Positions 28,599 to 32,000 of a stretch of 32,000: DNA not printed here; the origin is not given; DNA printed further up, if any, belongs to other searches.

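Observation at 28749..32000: Giant ORF missing from the ORF track: DUF4011 SF1 helicase, an Hhe-like single-gene defence candidate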

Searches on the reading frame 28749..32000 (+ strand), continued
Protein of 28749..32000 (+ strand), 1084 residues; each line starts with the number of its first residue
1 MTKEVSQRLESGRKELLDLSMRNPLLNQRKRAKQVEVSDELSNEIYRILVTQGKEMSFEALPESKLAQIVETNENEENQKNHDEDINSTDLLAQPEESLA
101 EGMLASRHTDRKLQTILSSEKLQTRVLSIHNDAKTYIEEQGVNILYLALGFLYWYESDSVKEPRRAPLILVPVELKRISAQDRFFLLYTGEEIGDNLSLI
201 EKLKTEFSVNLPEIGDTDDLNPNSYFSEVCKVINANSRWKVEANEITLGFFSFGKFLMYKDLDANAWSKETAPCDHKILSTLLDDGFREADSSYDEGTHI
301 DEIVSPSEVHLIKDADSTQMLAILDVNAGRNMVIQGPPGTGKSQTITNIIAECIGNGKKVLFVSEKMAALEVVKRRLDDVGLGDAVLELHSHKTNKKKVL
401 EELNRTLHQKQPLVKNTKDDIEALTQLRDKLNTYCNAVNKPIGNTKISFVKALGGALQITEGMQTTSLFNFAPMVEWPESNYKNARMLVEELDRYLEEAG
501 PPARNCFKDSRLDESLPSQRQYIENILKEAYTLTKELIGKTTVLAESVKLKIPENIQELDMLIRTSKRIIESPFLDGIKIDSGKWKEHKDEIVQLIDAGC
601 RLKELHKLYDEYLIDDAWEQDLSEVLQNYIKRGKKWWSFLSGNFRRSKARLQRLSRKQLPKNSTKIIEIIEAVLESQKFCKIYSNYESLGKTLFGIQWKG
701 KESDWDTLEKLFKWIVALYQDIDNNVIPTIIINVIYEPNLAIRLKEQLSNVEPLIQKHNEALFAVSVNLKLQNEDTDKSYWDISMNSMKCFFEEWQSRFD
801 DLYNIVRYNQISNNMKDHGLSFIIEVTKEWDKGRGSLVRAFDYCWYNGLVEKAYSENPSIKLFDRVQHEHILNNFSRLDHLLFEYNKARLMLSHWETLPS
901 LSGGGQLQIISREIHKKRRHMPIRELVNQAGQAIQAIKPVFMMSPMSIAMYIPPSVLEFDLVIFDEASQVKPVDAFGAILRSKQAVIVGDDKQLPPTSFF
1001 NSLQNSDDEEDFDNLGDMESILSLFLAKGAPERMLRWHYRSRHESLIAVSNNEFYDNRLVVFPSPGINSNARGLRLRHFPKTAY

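Call 43: find_related_loci(query=A1, collection=genome_contigs, flank=10000)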
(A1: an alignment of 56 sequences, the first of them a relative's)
Query A1 (1580 aa) in genome_contigs; peptide patterns used: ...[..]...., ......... (x = any residue, [..] = any of these).
600 stretches matched a pattern (row limit reached: there are more); 592 encode a relative of the query (tblastn E <= 1e-3); the best 80 are kept; 80 distinct loci.
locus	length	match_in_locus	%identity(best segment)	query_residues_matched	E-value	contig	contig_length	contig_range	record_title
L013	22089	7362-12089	45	7-1579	0e+0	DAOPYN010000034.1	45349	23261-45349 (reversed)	MAG TPA_asm: Fibrobacteria bacterium isolate AMR_MDS_1313 NODE_676_length_45349_cov_7.311719, whole genome shotgun seque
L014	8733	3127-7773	43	1-1574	0e+0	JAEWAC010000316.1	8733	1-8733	MAG: Bacteroidetes bacterium isolate OH_PBB_197 k127_1505804, whole genome shotgun sequence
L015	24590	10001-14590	43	1-1560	0e+0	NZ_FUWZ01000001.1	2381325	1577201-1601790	Chitinophaga eiseniae strain DSM 22224, whole genome shotgun sequence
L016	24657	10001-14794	43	5-1576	0e+0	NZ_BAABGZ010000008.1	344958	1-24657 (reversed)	Hymenobacter saemangeumensis strain JCM 17923 sequence08, whole genome shotgun sequence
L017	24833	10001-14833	41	8-1564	0e+0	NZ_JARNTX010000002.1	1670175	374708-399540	Hymenobacter sp. YC55 spades_K_17_127_2, whole genome shotgun sequence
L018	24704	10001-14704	43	5-1579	0e+0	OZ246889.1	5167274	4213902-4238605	MAG: Acidobacteriota bacterium isolate ff652510-edf4-4ec4-9be5-423faa167112 genome assembly, chromosome: 1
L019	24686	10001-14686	40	2-1565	0e+0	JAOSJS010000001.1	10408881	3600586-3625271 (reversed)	MAG: Ardenticatenaceae bacterium isolate FR_9 contig_134_pilon, whole genome shotgun sequence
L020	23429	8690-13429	39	5-1569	0e+0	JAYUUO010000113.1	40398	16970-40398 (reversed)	MAG: Armatimonadota bacterium isolate GL122_UP_metabat_80 GL122_UP_metabat_80_112, whole genome shotgun sequence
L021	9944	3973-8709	41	7-1577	0e+0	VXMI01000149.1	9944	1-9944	MAG: Gemmatimonadetes bacterium isolate SB0661_bin_33 NODE_4307_length_9944_cov_45.439074, whole genome shotgun sequence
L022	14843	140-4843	38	5-1579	0e+0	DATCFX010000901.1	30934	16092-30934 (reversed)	MAG TPA_asm: Pirellulales bacterium isolate SMAG_U7791 k141_205232, whole genome shotgun sequence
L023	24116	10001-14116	42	8-1362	0e+0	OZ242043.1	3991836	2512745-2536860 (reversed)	MAG: Dehalococcoidia bacterium isolate 85f8f78b-f575-40e1-bce2-50f1b814b5fa genome assembly, chromosome: 1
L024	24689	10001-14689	38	5-1565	0e+0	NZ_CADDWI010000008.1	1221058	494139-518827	Chelativorans sp. Marseille-P2723, whole genome shotgun sequence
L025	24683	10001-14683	38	7-1561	0e+0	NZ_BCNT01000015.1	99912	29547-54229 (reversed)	Comamonas terrae strain NBRC 106524, whole genome shotgun sequence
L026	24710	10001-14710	36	5-1574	0e+0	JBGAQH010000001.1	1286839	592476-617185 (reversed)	MAG: Phycisphaerales bacterium isolate MAG_AAO_H10.34 AAOH10-34_opera_contig_4, whole genome shotgun sequence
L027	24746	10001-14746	37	5-1575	0e+0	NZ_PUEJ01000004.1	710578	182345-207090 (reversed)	Labrys okinawensis strain RP1T NODE_4_length_710578_cov_8.574655, whole genome shotgun sequence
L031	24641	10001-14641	41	1-1574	0e+0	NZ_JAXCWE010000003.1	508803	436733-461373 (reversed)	Pedobacter sp. CFBP9032 CFBP9032_3, whole genome shotgun sequence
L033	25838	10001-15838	37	4-1550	0e+0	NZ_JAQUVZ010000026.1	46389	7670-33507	MAG: Methanosarcina sp. isolate STD2_179 NODE_2637_length_46389_cov_17.485431_Sandtown_D2, whole genome shotgun sequence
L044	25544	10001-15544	46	2-1574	0e+0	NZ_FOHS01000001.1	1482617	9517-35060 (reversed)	Hymenobacter actinosclerus strain DSM 15310, whole genome shotgun sequence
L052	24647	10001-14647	31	14-1574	0e+0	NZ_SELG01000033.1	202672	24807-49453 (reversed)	Apibacter muscae strain G8 NODE_5_length_202672_cov_171.126908, whole genome shotgun sequence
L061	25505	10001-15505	37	5-1574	0e+0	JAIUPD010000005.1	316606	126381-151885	MAG: Proteobacteria bacterium isolate RHODO2 3300026302-bin.14~Ga0209794_1000043, whole genome shotgun sequence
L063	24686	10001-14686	30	14-1574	0e+0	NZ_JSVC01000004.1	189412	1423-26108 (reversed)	Flavihumibacter solisilvae strain 3-3 contig4, whole genome shotgun sequence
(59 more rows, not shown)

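Call 64: search_dna_similar(query=P0001, collection=plasmids, mode=protein, max_rows=25)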
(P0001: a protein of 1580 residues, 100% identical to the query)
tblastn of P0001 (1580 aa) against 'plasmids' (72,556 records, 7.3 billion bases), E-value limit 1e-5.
Records with a match: 567; places in all: 617; records where one place covers at least 80% of the query: 77.
Best place of each record, by identity: 60-80% 1; <60% 566.
By first word of the organism name: Klebsiella 244; Ralstonia 118; Acinetobacter 45; Rhizobium 22; Raoultella 12; Mesorhizobium 6; Paracoccus 6; Priestia 6; Vibrio 5; Variovorax 5; and 66 more.
By predicted mobility (MOB-suite, as given by PLSDB): conjugative 221; non-mobilizable 186; mobilizable 160.
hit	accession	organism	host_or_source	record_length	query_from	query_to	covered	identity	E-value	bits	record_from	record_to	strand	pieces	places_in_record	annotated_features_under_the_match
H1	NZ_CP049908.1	Hymenobacter sp. HDW8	single bacterial strain,Siniperca ...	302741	5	1574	99%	41.6%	0e+0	1175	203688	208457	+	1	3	DUF3320 domain-containing protein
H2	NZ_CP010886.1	Vibrio parahaemolyticus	Shrimps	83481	1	1560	99%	40.3%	0e+0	1110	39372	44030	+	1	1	DUF3320 domain-containing protein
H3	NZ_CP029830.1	Azospirillum ramasamyi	single cell,Cow dung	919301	5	1575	99%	39.0%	0e+0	1066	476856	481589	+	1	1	DUF3320 domain-containing protein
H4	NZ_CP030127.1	Indioceanicola profundi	sediment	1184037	5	1574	99%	38.7%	0e+0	1046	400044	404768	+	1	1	none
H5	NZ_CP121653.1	Rhizobium sp. CB3171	Calliandra calothyrsus,cell culture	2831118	8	1571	99%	38.6%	0e+0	1017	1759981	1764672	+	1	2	record has no annotation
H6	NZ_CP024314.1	Rhizobium sp. NXC24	Phaseolus vulgaris,cell culture,plant ...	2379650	8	1534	97%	39.1%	0e+0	999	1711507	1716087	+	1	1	record has no annotation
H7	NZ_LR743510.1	Methylobacterium bullatum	-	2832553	5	1574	99%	37.3%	0e+0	1090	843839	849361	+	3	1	none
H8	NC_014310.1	Ralstonia solanacearum PSI07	-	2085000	5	1575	98%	37.1%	0e+0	980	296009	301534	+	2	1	none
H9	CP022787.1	Ralstonia solanacearum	Solanum tuberosum,single cell,Potato ...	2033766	5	1576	97%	37.1%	7e-177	972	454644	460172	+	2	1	helicase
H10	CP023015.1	Ralstonia solanacearum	Solanum tuberosum,single cell,Potato ...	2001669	5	1576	97%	37.1%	1e-176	972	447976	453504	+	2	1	helicase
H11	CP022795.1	Ralstonia solanacearum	Solanum tuberosum,single cell,Potato ...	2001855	5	1576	97%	37.1%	1e-176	972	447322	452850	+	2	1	helicase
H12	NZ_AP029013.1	Ralstonia pseudosolanacearum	-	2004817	5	1576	97%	37.1%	1e-176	972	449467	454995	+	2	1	none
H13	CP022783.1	Ralstonia solanacearum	Solanum tuberosum,single cell,Potato ...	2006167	5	1576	97%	37.1%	1e-176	972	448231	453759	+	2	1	helicase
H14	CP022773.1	Ralstonia solanacearum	Solanum tuberosum,single cell,Potato ...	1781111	5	1576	97%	37.1%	1e-176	972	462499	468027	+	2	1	helicase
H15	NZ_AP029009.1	Ralstonia pseudosolanacearum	-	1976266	5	1576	97%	37.1%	1e-176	972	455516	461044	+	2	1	none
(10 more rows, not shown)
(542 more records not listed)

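Call 65: search_dna_similar(query=P0001, collection=phages, mode=protein, max_rows=15)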
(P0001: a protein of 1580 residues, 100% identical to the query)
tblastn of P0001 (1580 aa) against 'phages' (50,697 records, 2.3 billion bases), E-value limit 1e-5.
Records with a match: 4; places in all: 4; records where one place covers at least 80% of the query: 1.
Best place of each record, by identity: <60% 4.
By first word of the organism name: Bacteriophage 2; Liberibacter 2.
By host as written in the record: - 2; Candidatus Liberibacter asiaticus 1; Candidatus Liberibacter asiaticus str. JXGC 1.
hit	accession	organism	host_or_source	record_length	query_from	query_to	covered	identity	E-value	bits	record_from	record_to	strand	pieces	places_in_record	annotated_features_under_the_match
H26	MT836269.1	Bacteriophage sp.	human fecal samples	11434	14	1572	99%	29.6%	2e-178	601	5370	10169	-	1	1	record has no annotation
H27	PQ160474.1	Liberibacter phage P-9PA-3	Candidatus Liberibacter asiaticus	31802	838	1357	32%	33.8%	1e-24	274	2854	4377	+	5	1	DNA helicase-like protein (x2)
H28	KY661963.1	Liberibacter phage P-JXGC-3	Candidatus Liberibacter asiaticus str. ...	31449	838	1357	32%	33.8%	1e-24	274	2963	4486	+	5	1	hypothetical protein | DNA helicase related protein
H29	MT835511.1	Bacteriophage sp.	human fecal samples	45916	959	1173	14%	24.3%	5e-8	64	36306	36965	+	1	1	record has no annotation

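Call 69: search_protein_families(library=ncbifam, proteins=[P0002, P0019, P0044, P0059, P0070, P0114], max_evalue=1e-100)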
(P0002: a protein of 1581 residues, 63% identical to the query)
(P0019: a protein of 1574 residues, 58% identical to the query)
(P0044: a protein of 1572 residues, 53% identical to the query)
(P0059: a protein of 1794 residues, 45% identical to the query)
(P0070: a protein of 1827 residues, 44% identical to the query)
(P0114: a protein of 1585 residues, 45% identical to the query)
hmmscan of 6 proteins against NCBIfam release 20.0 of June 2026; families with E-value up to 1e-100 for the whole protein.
P0002 (1581 aa): 2 families
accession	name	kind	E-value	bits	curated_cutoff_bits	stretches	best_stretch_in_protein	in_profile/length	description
NF058533.1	antiphage_ProA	equivalog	0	1521.7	1500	1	3-1546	354-1903/1903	anti-phage protein ProA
NF042953.1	Hhe_antiphage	equivalog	0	1104.2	2000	2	737-1447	1057-1774/1797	DUF4011 domain-containing anti-phage protein Hhe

P0019 (1574 aa): 2 families
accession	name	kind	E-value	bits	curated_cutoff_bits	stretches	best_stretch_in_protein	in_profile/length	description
NF058533.1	antiphage_ProA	equivalog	0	1516.8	1500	1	3-1542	354-1903/1903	anti-phage protein ProA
NF042953.1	Hhe_antiphage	equivalog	0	1059.2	2000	2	733-1366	1056-1694/1797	DUF4011 domain-containing anti-phage protein Hhe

P0044 (1572 aa): 2 families
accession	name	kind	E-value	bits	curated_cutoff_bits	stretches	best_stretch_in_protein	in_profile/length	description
NF058533.1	antiphage_ProA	equivalog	0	1514.4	1500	1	9-1538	360-1903/1903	anti-phage protein ProA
NF042953.1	Hhe_antiphage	equivalog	0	1084.5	2000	2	729-1372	1057-1705/1797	DUF4011 domain-containing anti-phage protein Hhe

P0059 (1794 aa): 2 families
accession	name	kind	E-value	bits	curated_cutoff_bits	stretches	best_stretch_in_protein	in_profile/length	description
NF058533.1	antiphage_ProA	equivalog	0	1551.4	1500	1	238-1757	355-1903/1903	anti-phage protein ProA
NF042953.1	Hhe_antiphage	equivalog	1.5e-301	1003.9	2000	2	960-1598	1062-1702/1797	DUF4011 domain-containing anti-phage protein Hhe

P0070 (1827 aa): 2 families
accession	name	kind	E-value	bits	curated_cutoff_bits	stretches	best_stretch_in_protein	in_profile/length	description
NF058533.1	antiphage_ProA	equivalog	0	1636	1500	1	261-1793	342-1903/1903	anti-phage protein ProA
NF042953.1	Hhe_antiphage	equivalog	0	1058.1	2000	2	991-1650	1057-1718/1797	DUF4011 domain-containing anti-phage protein Hhe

P0114 (1585 aa): 2 families
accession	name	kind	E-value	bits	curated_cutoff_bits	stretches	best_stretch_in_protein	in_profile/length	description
NF058533.1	antiphage_ProA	equivalog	0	1471.9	1500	1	4-1549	355-1903/1903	anti-phage protein ProA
NF042953.1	Hhe_antiphage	equivalog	0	1077.5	2000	2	744-1444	1054-1768/1797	DUF4011 domain-containing anti-phage protein Hhe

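Call 71: predict_structure(alignment_id=A4)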
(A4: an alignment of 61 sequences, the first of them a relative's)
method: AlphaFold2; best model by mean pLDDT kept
length: 356 residues; sequences in the alignment: 61
mean_pLDDT: 87.4   pTM: 0.58
mean pLDDT of the five models: 87.4, 87.2, 86.9, 86.3, 85.4
residues with pLDDT >= 90: 244; 70-90: 49; 50-70: 46; < 50: 17
segments of 3 or more residues with pLDDT < 50: 1-4, 151-161
pLDDT, mean of each block of 10 residues (from residue 1): 51 62 57 89 97 86 91 90 76 77 80 95 97 95 73 44 54 88 96 98 98 98 97 98 98 98 96 95 98 97 97 97 97 98 98 88
secondary structure, 60 per line:
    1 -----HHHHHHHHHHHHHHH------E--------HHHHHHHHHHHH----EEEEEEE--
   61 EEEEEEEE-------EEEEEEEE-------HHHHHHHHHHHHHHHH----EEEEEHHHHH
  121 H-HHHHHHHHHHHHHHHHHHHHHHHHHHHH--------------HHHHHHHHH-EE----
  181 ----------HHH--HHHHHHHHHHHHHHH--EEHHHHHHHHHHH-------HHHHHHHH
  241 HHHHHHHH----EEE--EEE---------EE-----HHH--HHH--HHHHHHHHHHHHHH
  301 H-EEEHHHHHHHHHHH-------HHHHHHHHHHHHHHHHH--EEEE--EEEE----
elements in order: H6-20 H36-47 E52-58 E61-68 E76-83 H91-106 E111-115 H116-121 H123-150 H165-173 H196-210 H215-225 H233-248 E253-255 E258-260 H287-301 E303-305 H306-316 H324-340 E343-346 E349-352

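Call 74: search_protein_families(library=padloc, alignment_id=A5, max_evalue=1e-10)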
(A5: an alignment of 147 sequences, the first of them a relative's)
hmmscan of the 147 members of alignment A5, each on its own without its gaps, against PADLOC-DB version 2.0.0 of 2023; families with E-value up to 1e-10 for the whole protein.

A. member 1, L013:5500-6810:+ (437 aa): 0 families

B. families by the number of members that match (of 147 scanned): 175 families (the first 25 are shown)
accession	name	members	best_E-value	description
PDLC04135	mad3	3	1.7e-36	mads_3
PDLC02979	AriA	2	3.5e-66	-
PDLC02358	Old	2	7.4e-57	Old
PDLC00096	GajA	2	5.5e-30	AAA ATPase domain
PDLC00067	GajA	2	9.5e-29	AAA ATPase domain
PDLC00086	GajA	2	4.8e-27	AAA ATPase domain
PDLC00085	GajA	2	1.5e-24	AAA ATPase domain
PDLC04168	GajA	2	7.1e-24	-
PDLC00070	GajA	2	9e-24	AAA ATPase domain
PDLC00071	GajA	2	7.3e-23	AAA ATPase domain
PDLC00077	GajA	2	1.9e-22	AAA ATPase domain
PDLC00062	GajA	2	3.4e-22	AAA ATPase domain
PDLC00065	GajA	2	5.7e-22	AAA ATPase domain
PDLC02980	AriA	2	4.1e-21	-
PDLC00094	GajA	2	1.1e-19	AAA ATPase domain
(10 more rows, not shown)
